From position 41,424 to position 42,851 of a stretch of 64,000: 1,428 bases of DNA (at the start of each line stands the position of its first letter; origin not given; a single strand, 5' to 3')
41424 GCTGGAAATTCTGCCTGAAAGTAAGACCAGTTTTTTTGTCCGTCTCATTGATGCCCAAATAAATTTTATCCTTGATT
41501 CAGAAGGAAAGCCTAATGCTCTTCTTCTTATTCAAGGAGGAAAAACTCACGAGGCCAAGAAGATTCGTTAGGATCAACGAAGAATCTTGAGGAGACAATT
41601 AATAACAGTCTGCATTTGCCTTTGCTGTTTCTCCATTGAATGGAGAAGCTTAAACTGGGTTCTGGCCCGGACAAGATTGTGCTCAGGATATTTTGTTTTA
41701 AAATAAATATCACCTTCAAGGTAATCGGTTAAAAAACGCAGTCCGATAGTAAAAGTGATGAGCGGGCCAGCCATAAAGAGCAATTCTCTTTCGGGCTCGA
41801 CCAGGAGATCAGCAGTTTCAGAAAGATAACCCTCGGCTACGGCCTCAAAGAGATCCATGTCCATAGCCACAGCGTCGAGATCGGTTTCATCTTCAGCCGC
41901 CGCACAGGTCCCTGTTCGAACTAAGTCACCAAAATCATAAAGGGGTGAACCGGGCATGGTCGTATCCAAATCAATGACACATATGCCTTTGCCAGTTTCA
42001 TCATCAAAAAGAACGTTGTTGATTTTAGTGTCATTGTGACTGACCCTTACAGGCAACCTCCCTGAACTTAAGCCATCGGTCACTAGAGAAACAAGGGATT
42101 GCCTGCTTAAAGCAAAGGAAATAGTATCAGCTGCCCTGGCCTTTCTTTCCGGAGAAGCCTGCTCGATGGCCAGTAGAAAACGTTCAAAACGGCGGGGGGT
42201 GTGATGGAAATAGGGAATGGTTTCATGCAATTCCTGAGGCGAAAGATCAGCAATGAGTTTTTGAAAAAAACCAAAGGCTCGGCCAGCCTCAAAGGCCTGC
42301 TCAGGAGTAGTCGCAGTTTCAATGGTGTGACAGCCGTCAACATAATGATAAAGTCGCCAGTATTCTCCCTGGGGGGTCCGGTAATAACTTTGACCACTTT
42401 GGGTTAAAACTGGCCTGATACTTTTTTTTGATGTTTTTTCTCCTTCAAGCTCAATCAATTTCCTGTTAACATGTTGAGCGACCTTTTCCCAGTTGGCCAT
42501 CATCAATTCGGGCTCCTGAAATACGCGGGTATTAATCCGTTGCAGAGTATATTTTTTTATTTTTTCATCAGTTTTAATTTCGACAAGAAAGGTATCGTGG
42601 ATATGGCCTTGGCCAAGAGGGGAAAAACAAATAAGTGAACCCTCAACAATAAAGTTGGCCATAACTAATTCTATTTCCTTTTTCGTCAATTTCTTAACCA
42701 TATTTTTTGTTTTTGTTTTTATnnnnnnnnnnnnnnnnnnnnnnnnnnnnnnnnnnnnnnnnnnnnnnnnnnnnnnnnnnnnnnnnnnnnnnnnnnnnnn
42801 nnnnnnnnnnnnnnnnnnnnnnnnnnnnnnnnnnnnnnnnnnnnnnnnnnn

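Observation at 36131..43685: Compact glycan-scavenging / HexNAc-salvage island: GH29 fucosidase, GH20-PA14 hexosaminidase, beta-lactamase-fold hydrolase, NahK-like kinase and nucleotidyltransferase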

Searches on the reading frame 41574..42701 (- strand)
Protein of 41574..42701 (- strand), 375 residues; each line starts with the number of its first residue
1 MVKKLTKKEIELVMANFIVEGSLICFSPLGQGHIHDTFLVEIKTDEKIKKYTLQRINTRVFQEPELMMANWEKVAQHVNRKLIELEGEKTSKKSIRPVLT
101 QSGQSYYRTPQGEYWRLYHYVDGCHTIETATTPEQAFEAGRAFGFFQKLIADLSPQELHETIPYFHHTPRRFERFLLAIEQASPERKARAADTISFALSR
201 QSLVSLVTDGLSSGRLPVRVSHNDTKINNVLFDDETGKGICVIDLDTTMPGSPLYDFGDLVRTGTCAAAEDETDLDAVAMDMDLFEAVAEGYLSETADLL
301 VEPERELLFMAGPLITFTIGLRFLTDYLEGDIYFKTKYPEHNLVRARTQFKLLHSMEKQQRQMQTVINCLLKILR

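Call 4: search_protein_families(library=pfam, proteins=[window:41574-42701:-], max_evalue=0.01)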
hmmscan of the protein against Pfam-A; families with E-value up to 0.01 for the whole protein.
window:41574-42701:- (375 aa): 2 families
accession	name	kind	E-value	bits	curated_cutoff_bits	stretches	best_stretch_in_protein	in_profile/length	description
PF01636.29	APH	-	2.6e-17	63.8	23.2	1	27-276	3-224/239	Phosphotransferase enzyme family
PF02958.26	EcKL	-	0.0044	16.8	22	0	220-257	217-257/294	Ecdysteroid kinase-like family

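Call 5: search_protein_families(library=ncbifam, proteins=[window:41574-42701:-], max_evalue=0.01)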
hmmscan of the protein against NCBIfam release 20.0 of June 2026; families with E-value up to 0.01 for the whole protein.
window:41574-42701:- (375 aa): 0 families

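Call 6: search_solved_structures(query=window:41574-42701:-, max_evalue=0.001, show_alignments=1)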
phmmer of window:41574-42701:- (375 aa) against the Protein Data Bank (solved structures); distinct sequences matched with E-value up to 0.001: 3.
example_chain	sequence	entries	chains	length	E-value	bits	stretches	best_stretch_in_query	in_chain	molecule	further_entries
4ocu_A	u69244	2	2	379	1.9e-84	287.1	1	13-367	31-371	N-acetylhexosamine 1-phosphate kinase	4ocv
4wh1_A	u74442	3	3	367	7.2e-82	278.7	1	13-371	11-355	N-acetylhexosamine 1-kinase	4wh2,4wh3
4ocj_A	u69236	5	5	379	7.5e-82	278.6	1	13-371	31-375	N-acetylhexosamine 1-phosphate kinase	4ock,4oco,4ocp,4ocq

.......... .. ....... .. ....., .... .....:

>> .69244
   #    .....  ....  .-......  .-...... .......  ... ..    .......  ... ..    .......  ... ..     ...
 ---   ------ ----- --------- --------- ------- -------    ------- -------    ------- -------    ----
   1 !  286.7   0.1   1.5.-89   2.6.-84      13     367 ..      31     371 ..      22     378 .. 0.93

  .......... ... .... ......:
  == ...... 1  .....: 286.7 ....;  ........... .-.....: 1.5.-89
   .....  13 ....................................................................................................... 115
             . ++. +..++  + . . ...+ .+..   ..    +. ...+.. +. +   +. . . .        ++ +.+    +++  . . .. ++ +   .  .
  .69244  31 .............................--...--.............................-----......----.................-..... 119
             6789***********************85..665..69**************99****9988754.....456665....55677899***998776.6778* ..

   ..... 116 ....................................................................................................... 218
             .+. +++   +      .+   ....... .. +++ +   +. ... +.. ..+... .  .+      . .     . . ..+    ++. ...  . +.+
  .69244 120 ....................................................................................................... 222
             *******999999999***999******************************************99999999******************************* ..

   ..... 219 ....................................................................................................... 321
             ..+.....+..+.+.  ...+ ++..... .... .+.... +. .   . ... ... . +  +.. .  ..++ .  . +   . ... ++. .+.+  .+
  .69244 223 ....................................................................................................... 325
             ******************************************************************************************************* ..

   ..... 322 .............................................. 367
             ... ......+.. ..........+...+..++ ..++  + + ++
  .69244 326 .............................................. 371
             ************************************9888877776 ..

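Call 12: find_homologous_proteins(query=window:41574-42701:-, max_evalue=1e-10)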
Query window:41574-42701:- (375 aa): 7511 proteins with E <= 1e-10 among 8000 candidates; the best 120 are listed.
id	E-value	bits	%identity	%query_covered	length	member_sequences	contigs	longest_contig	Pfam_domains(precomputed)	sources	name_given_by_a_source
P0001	4.1e-250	847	100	100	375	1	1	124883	PF01636.30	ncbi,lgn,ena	-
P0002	1.3e-206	704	81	99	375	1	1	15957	PF01636.30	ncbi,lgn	-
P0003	4.0e-206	702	81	100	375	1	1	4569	PF01636.30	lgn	-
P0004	2.0e-204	697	80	100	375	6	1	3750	PF01636.30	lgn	-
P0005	1.1e-186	638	73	99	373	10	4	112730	PF01636.30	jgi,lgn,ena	-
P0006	6.3e-176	603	70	98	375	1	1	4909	PF01636.30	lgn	-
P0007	2.1e-172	591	69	98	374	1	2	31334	PF01636.30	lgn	-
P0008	1.2e-162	559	65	99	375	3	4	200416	PF01636.30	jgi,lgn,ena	-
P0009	4.9e-159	547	64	99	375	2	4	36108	PF01636.30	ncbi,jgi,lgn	-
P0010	2.5e-158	545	63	99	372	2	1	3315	PF01636.30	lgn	-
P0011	1.0e-157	543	65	99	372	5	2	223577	PF01636.30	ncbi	ncbi:MAG: phosphotransferase enzyme family protein [Candidatus Aminicenantales bacterium]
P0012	3.3e-151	522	63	99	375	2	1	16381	PF01636.30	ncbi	-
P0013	6.6e-131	455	52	95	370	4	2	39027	PF01636.30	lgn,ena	-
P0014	3.0e-129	449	54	98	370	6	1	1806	PF01636.30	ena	-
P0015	1.2e-127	444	54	98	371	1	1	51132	PF01636.30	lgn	-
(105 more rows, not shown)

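Call 13: find_encoding_contigs(protein=P0002, flank=10000, max_places=2)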
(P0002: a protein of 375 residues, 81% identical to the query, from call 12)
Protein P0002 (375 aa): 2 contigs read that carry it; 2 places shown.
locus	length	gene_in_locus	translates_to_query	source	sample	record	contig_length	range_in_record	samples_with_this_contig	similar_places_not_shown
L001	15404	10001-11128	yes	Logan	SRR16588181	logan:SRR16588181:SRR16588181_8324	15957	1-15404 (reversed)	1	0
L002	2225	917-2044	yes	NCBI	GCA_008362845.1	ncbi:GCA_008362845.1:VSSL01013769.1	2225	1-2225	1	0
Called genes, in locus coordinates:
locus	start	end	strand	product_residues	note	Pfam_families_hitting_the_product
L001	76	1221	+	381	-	PF02771:Acyl-CoA_dh_N, PF02770:Acyl-CoA_dh_M, PF00441:Acyl-CoA_dh_1, PF08028:Acyl-CoA_dh_2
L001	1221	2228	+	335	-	PF03308:MeaB, PF02492:cobW (weak)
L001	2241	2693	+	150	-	PF00903:Glyoxalase, PF13669:Glyoxalase_4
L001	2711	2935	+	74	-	PF11146:DUF2905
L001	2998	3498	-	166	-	PF12641:Flavodoxin_3, PF12682:Flavodoxin_4 (faint), PF12724:Flavodoxin_5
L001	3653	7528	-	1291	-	PF00672:HAMP, PF00512:HisKA, PF02518:HATPase_c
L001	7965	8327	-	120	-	-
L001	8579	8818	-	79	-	PF26391:MamI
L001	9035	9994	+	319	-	PF00483:NTP_transferase, PF12804:NTP_transf_3 (weak)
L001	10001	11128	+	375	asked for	PF01636:APH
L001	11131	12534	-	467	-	PF00144:Beta-lactamase, PF11954:DUF3471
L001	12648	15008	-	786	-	PF02838:Glyco_hydro_20b, PF00728:Glyco_hydro_20, PF13287:Fn3_assoc (weak), PF13290:CHB_HEX_C_1, PF07691:PA14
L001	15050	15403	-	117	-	?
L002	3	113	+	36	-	?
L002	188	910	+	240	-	-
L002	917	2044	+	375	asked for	PF01636:APH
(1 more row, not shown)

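Call 14: find_encoding_contigs(protein=P0005, flank=10000, max_places=2)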
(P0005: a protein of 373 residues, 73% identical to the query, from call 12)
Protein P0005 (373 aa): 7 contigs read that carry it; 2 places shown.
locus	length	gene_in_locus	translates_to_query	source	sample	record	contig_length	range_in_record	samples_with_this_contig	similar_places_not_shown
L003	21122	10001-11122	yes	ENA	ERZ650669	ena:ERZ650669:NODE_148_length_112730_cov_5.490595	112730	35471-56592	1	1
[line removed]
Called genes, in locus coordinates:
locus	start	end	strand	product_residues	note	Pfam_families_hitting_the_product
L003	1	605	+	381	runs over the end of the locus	PF02771:Acyl-CoA_dh_N, PF02770:Acyl-CoA_dh_M, PF00441:Acyl-CoA_dh_1, PF08028:Acyl-CoA_dh_2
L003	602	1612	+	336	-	PF03308:MeaB, PF02492:cobW (faint)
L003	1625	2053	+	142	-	PF00903:Glyoxalase, PF13468:Glyoxalase_3, PF13669:Glyoxalase_4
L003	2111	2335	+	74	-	PF11146:DUF2905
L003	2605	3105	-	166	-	PF12641:Flavodoxin_3, PF12682:Flavodoxin_4 (faint), PF12724:Flavodoxin_5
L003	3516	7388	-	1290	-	PF00672:HAMP, PF00512:HisKA, PF02518:HATPase_c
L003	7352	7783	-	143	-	-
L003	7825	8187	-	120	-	-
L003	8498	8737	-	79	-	PF26391:MamI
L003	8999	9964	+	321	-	PF00483:NTP_transferase (weak), PF12804:NTP_transf_3 (weak)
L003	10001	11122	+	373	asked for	PF01636:APH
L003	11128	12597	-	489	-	PF00144:Beta-lactamase, PF11954:DUF3471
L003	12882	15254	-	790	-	PF02838:Glyco_hydro_20b, PF00728:Glyco_hydro_20, PF13287:Fn3_assoc, PF13290:CHB_HEX_C_1, PF07691:PA14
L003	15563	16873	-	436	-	PF01120:Alpha_L_fucos, PF14871:GHL6 (weak)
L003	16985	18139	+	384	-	PF00266:Aminotran_5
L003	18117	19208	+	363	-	PF04015:DUF362, PF12838:Fer4_7 (faint), PF13183:Fer4_8 (faint), PF12837:Fer4_6 (weak), PF13187:Fer4_9 (weak), PF13237:Fer4_10, PF14697:Fer4_21, PF25160:LdpA_Fe-S-bd, +3 more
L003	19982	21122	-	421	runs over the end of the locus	-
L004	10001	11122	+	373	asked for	PF01636:APH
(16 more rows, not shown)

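Call 16: find_related_loci(query=A1, collection=genome_contigs, flank=10000)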
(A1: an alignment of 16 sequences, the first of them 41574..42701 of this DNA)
Query A1 (375 aa) in genome_contigs; peptide patterns used: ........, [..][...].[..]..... (x = any residue, [..] = any of these).
600 stretches matched a pattern (row limit reached: there are more); 595 encode a relative of the query (tblastn E <= 1e-3); the best 80 are kept; 80 distinct loci.
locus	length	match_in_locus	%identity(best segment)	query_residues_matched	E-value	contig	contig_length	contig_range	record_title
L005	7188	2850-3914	50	13-367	8e-114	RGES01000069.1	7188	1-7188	MAG: Verrucomicrobia bacterium isolate WB6_2B_028 contig_100_68, whole genome shotgun sequence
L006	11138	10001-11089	46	9-372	9e-111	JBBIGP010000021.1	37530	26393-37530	MAG: Candidatus Aminicenantes bacterium isolate QH2S170213_bin_94 NODE_840_length_37530_cov_13.350233, whole genome shot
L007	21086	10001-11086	45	9-371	2e-106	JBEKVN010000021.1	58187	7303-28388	MAG: Candidatus Aminicenantales bacterium isolate SPRUCE 605 SPRUCE_605_21, whole genome shotgun sequence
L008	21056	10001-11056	51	17-368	2e-106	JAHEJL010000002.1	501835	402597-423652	MAG: Coraliomargarita sp. isolate Ww55 NODE_10_length_501835_cov_18.196130, whole genome shotgun sequence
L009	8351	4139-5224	46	13-375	3e-105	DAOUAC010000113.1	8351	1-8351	MAG TPA_asm: Anaerolineaceae bacterium isolate H61_600 k121_388351, whole genome shotgun sequence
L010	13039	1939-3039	43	5-372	1e-103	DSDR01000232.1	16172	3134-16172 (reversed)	MAG TPA_asm: Phycisphaerales bacterium isolate SpSt-1223 Ga0129302_1001715, whole genome shotgun sequence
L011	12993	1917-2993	46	6-370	7e-103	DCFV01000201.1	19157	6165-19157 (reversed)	MAG TPA_asm: Acidobacteriaceae bacterium UBA1795 UBA1795_contig_49813, whole genome shotgun sequence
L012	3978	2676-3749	45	7-370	4e-103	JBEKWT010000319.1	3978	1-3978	MAG: Terracidiphilus sp. isolate SPRUCE 634 SPRUCE_634_319, whole genome shotgun sequence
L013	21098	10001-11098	44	10-375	2e-102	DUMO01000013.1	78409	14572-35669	MAG TPA_asm: Clostridiaceae bacterium isolate AS04akNAM_68 6666_AS04, whole genome shotgun sequence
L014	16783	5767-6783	45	28-372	2e-101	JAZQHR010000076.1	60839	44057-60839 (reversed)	MAG: Clostridia bacterium isolate T1900044627_TS20190093.MAGScoT_cleanbin_000023 SGB_957_k141_251010, whole genome shotg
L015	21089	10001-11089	44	7-367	3e-101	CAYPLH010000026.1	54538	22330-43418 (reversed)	MAG TPA_asm: uncultured Clostridiaceae bacterium isolate binchicken_co173_425 genome assembly, contig: NODE_2035_length_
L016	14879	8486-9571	45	10-372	6e-101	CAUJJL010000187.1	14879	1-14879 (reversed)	MAG: Verrucomicrobiota bacterium isolate KLAP136 genome assembly, contig: KLAP136_198803, whole genome shotgun sequence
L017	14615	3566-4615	44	13-363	1e-100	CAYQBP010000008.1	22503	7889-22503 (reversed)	MAG TPA_asm: uncultured Eubacteriales bacterium isolate SRP225648_co1_212 genome assembly, contig: NODE_5319_length_2250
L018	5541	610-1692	45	6-367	5e-101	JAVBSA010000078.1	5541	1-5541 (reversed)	MAG: Victivallis sp. isolate EPI_MAG_00211 c_000001796351, whole genome shotgun sequence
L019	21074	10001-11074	42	9-367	3e-100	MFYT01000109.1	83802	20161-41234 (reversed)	MAG: Candidatus Raymondbacteria bacterium RIFOXYA2_FULL_49_16 rifoxya2_full_scaffold_97, whole genome shotgun sequence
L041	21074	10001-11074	45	9-367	6e-98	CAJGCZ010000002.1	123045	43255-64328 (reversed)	MAG: uncultured Akkermansia sp. isolate MAG35 genome assembly, contig: k141_5760931_length_123045_cov_30.9941, whole gen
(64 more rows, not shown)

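Call 34: list_cluster_members(proteins=[window:41574-42701:-, window:42723-43685:-, window:36131-37459:+, window:40102-41571:+, window:38640-39851:+, window:43811-44137:+, window:44391-44753:+])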
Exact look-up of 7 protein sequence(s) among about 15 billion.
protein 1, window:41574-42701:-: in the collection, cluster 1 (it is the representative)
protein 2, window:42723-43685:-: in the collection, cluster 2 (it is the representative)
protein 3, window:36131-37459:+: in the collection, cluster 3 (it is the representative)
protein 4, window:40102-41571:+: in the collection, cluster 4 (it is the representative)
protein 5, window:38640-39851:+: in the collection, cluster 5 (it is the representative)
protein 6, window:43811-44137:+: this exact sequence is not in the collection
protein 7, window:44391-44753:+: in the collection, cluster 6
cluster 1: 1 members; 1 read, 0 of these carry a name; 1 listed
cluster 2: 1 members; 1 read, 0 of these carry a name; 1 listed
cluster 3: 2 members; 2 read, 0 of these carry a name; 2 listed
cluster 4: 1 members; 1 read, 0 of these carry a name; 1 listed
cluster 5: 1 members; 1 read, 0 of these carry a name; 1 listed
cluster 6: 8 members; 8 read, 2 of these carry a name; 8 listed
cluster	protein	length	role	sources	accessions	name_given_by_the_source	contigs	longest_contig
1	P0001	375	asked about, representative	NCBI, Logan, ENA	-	-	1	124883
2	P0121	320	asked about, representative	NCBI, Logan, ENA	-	-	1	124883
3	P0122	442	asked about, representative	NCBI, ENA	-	-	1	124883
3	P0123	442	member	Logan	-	-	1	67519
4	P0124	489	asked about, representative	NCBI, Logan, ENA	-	-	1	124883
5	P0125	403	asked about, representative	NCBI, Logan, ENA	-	-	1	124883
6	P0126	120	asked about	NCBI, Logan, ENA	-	-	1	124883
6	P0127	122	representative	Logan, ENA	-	-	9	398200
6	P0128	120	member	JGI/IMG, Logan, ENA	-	Arc/MetJ-type ribon-helix-helix transcriptional regulator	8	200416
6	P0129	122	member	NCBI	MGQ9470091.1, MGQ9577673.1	MAG: hypothetical protein ACUVR0_00145 [Candidatus Aminicenantales bacterium]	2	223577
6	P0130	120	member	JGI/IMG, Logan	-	-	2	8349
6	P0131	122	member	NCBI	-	-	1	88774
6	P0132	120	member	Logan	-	-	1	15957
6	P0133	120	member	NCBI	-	-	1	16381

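Call 35: find_encoding_contigs(protein=P0125, flank=6000, max_places=6)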
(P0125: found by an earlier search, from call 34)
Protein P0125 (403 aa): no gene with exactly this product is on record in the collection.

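Call 36: find_encoding_contigs(protein=P0001, flank=6000, max_places=6)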
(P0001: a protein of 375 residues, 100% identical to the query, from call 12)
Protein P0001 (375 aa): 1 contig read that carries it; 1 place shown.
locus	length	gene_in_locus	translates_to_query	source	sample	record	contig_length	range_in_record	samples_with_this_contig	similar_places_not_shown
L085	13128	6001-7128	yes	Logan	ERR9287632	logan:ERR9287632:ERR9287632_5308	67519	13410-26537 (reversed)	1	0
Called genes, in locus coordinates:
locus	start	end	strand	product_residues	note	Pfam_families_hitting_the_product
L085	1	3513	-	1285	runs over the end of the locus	PF00672:HAMP, PF00512:HisKA, PF02518:HATPase_c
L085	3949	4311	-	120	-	-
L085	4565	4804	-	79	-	PF26391:MamI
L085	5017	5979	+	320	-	PF00483:NTP_transferase (weak), PF12804:NTP_transf_3 (weak)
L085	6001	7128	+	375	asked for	PF01636:APH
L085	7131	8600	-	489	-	PF00144:Beta-lactamase, PF11954:DUF3471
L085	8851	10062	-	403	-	PF00728:Glyco_hydro_20, PF13290:CHB_HEX_C_1, PF13287:Fn3_assoc, PF07691:PA14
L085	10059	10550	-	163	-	PF00728:Glyco_hydro_20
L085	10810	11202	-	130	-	-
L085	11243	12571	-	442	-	PF01120:Alpha_L_fucos, PF14871:GHL6 (weak)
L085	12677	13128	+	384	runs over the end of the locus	PF00266:Aminotran_5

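Call 41: search_solved_structures(query=A1, max_evalue=1)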
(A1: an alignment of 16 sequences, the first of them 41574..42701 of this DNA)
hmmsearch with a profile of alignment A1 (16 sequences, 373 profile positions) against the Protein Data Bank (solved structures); distinct sequences matched with E-value up to 1: 6.
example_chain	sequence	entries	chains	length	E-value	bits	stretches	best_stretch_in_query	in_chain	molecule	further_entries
4ocu_A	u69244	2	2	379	8.1e-115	386.7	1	5-371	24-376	N-acetylhexosamine 1-phosphate kinase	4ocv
4wh1_A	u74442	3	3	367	4.8e-113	380.9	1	7-371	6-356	N-acetylhexosamine 1-kinase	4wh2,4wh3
4ocj_A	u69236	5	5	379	4.8e-113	380.9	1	7-371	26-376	N-acetylhexosamine 1-phosphate kinase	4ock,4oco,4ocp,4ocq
9o56_A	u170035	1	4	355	0.0093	18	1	216-257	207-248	Aminoglycoside phosphotransferase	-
6ef6_A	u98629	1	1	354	0.02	16.9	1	219-260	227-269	Aminoglycoside phosphotransferase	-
1oj1_A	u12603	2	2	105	0.88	11.5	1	28-75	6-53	RC-RNASE6 RIBONUCLEASE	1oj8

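Call 46: find_encoding_contigs(protein=P0008, flank=9000, max_places=1)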
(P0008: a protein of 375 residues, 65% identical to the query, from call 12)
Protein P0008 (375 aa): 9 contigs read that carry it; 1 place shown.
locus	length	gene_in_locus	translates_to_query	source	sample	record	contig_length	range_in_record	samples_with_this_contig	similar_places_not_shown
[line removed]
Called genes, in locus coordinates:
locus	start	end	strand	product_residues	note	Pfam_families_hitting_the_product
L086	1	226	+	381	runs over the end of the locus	PF02771:Acyl-CoA_dh_N, PF02770:Acyl-CoA_dh_M, PF00441:Acyl-CoA_dh_1, PF08028:Acyl-CoA_dh_2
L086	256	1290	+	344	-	PF03308:MeaB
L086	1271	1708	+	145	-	PF00903:Glyoxalase, PF13468:Glyoxalase_3, PF13669:Glyoxalase_4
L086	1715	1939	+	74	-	PF11146:DUF2905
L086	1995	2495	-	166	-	PF12641:Flavodoxin_3, PF12682:Flavodoxin_4 (faint), PF12724:Flavodoxin_5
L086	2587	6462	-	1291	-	PF00672:HAMP, PF00512:HisKA, PF02518:HATPase_c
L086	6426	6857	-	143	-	-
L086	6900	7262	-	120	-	-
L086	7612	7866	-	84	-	PF26391:MamI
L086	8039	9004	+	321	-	PF12804:NTP_transf_3 (weak)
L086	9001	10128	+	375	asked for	PF01636:APH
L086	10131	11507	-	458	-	PF00144:Beta-lactamase, PF11954:DUF3471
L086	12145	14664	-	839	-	PF02838:Glyco_hydro_20b, PF00728:Glyco_hydro_20, PF13290:CHB_HEX_C_1, PF13287:Fn3_assoc (weak), PF07691:PA14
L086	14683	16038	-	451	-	PF01120:Alpha_L_fucos, PF14871:GHL6 (weak)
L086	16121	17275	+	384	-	PF00266:Aminotran_5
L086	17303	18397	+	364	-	PF04015:DUF362, PF12838:Fer4_7 (faint), PF13183:Fer4_8 (faint), PF00037:Fer4 (weak), PF13187:Fer4_9, PF13237:Fer4_10, PF14697:Fer4_21, PF25160:LdpA_Fe-S-bd (weak), +5 more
